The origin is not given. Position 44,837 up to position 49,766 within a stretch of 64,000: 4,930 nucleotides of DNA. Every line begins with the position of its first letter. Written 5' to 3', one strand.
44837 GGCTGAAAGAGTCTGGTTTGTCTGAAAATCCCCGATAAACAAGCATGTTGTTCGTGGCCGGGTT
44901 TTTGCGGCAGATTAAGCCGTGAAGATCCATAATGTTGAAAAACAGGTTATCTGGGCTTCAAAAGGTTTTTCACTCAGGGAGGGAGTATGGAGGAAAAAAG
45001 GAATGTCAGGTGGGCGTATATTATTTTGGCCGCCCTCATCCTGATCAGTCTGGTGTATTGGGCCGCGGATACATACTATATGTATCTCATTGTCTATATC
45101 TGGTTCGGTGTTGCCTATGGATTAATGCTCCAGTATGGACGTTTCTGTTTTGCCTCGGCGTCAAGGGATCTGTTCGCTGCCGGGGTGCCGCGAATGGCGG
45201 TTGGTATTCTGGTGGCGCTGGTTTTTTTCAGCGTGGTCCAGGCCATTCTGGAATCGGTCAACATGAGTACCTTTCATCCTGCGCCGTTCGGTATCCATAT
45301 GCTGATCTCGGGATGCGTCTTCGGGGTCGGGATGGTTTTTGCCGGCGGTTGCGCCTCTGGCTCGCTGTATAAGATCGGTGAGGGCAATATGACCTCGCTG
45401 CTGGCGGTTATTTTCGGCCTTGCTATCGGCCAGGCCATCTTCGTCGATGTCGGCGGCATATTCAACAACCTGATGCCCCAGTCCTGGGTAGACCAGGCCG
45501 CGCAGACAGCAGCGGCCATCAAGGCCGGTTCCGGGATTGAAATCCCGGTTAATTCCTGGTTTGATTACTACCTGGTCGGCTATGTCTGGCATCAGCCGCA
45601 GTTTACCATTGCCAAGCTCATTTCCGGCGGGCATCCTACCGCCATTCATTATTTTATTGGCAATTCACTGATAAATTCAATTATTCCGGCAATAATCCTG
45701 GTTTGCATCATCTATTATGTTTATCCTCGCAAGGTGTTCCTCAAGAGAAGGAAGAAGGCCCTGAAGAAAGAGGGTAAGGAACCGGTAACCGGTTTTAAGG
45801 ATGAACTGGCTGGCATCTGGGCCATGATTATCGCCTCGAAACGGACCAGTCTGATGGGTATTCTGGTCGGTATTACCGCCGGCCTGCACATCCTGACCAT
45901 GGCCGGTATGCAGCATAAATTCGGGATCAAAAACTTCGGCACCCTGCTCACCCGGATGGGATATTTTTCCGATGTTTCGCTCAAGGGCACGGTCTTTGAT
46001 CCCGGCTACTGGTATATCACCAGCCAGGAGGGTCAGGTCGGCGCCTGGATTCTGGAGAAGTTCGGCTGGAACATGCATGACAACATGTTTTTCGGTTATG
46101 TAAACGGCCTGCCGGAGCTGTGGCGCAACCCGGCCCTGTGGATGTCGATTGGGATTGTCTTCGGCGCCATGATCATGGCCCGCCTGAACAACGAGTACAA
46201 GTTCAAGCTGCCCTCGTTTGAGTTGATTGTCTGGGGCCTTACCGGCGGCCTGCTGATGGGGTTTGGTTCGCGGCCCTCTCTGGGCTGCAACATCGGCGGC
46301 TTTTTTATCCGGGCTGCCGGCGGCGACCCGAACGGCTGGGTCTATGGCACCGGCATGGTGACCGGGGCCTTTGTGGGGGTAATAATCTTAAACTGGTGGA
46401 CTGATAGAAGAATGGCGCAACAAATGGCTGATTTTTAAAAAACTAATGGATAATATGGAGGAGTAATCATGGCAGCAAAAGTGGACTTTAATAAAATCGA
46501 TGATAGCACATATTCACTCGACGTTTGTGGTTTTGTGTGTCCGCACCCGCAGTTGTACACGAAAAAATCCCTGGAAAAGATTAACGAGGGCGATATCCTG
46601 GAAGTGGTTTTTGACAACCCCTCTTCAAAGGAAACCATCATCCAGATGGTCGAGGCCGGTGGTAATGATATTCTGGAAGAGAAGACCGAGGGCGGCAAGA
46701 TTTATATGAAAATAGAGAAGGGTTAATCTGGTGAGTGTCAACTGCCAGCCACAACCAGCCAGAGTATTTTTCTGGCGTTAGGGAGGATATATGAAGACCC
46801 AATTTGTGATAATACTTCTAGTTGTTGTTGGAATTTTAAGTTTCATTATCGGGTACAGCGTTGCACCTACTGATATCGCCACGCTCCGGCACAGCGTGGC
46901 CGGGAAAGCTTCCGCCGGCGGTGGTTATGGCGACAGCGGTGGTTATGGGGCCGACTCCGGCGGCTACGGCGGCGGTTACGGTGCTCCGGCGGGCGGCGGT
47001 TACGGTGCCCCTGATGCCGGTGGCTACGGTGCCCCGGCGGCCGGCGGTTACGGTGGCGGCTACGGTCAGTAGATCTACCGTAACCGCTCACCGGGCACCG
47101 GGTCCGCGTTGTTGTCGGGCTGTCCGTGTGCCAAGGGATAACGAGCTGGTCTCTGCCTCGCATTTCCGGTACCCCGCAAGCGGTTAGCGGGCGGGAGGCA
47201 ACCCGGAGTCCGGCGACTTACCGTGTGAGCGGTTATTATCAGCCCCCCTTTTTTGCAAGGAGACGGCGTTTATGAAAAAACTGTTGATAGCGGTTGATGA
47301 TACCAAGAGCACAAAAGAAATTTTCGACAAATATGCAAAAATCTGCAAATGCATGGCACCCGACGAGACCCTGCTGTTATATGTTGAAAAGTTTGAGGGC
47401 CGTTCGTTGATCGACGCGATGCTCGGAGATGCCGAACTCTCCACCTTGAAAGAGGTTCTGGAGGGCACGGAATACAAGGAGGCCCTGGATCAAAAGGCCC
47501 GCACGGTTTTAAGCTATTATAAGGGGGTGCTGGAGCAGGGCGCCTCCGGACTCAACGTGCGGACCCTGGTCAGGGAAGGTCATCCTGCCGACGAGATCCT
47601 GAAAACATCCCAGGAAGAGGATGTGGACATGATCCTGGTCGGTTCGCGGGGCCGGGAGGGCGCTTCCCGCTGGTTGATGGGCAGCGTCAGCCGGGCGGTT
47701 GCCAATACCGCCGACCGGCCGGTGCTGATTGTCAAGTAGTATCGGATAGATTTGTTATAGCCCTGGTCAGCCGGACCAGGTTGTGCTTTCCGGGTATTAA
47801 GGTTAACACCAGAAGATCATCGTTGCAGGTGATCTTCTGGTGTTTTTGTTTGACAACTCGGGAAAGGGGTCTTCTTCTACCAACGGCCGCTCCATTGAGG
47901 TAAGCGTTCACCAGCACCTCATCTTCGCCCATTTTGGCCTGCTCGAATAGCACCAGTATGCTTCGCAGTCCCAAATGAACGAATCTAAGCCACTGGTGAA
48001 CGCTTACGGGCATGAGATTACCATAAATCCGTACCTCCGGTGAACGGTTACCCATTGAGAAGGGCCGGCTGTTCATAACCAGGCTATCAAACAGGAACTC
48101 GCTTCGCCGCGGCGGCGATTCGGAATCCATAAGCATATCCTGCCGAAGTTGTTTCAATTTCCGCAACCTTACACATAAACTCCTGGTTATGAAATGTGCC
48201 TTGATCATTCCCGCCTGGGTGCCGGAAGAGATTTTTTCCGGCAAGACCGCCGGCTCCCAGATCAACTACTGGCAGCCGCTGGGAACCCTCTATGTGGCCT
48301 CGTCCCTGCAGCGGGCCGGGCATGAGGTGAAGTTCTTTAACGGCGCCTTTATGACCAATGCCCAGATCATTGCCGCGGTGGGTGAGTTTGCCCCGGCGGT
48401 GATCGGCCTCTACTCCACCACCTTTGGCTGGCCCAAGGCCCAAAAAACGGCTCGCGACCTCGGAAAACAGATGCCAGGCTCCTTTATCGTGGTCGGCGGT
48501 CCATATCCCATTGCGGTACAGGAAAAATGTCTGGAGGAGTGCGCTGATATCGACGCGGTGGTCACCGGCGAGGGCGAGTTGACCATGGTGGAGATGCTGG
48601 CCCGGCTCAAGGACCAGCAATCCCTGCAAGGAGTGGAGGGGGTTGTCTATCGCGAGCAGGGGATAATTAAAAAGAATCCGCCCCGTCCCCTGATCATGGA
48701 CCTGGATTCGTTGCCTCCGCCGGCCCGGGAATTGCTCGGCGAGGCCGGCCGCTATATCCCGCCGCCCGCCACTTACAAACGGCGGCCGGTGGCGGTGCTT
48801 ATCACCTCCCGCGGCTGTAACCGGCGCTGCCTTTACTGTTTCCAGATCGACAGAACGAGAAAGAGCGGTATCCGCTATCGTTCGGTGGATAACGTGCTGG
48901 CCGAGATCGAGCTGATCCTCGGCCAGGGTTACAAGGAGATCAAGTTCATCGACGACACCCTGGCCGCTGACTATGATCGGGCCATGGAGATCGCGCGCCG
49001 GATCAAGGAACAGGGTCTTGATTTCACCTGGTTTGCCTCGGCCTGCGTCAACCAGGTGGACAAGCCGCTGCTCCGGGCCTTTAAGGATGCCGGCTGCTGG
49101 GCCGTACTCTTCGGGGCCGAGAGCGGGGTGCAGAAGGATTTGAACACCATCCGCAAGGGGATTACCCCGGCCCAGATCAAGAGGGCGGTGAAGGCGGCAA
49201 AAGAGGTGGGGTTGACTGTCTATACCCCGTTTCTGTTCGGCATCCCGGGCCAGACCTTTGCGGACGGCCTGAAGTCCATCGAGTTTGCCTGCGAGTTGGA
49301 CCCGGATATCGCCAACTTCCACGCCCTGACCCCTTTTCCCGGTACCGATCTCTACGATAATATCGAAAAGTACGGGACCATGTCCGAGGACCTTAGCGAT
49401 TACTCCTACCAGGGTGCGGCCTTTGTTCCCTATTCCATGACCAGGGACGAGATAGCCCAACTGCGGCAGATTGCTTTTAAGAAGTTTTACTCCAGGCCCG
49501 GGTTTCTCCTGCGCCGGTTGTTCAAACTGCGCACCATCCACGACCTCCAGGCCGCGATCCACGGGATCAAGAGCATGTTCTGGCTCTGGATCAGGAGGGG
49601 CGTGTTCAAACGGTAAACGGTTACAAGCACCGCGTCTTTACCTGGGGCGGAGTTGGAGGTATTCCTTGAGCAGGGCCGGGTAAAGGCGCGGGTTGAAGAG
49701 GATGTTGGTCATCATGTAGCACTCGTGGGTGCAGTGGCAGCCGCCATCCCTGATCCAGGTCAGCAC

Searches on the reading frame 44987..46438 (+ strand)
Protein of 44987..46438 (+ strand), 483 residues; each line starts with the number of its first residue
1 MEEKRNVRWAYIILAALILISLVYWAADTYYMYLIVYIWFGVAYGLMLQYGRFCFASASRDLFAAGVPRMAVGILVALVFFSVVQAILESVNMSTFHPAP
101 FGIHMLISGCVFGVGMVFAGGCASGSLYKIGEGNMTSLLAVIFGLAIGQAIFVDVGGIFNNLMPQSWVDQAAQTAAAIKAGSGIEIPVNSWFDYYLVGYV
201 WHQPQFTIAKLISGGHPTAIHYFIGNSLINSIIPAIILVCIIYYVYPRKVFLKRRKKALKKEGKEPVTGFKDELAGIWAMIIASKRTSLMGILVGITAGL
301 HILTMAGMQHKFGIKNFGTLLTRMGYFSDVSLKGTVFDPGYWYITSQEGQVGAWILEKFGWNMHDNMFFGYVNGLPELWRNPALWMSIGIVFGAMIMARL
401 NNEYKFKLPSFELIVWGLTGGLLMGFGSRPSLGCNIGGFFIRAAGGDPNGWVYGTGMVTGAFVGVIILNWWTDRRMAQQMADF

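Call 41: search_protein_families(library=pfam, proteins=[window:44987-46438:+], max_evalue=0.00001)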
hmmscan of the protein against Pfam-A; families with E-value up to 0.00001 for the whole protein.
window:44987-46438:+ (483 aa): 1 family
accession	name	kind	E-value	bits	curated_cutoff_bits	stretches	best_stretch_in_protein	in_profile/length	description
PF04143.19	Sulf_transp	-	3.1e-37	129.2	27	2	51-157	2-109/310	Sulphur transport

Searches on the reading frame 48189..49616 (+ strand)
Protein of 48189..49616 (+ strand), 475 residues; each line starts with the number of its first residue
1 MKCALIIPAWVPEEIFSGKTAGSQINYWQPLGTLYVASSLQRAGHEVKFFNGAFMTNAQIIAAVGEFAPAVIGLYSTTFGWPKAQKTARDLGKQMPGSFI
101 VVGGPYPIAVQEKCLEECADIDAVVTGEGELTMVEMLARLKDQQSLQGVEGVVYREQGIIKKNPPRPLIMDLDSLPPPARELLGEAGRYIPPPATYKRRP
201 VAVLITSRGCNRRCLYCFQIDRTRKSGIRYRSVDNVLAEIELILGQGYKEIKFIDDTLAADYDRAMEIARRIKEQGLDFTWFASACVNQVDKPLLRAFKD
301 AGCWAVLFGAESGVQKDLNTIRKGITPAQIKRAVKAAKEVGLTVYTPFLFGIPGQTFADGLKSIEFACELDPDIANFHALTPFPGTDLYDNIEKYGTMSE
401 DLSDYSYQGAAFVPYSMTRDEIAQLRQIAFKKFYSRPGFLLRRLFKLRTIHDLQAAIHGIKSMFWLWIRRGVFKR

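Call 41: search_protein_families(library=pfam, proteins=[window:48189-49616:+], max_evalue=0.00001)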
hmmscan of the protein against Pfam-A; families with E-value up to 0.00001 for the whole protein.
window:48189-49616:+ (475 aa): 2 families
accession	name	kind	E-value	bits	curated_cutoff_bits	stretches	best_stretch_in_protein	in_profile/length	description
PF04055.27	Radical_SAM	-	4.2e-21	76.3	29.5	1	205-366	2-165/166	Radical SAM superfamily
PF02310.24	B12-binding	-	1.9e-18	66.9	32.1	1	27-135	11-119/121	B12 binding domain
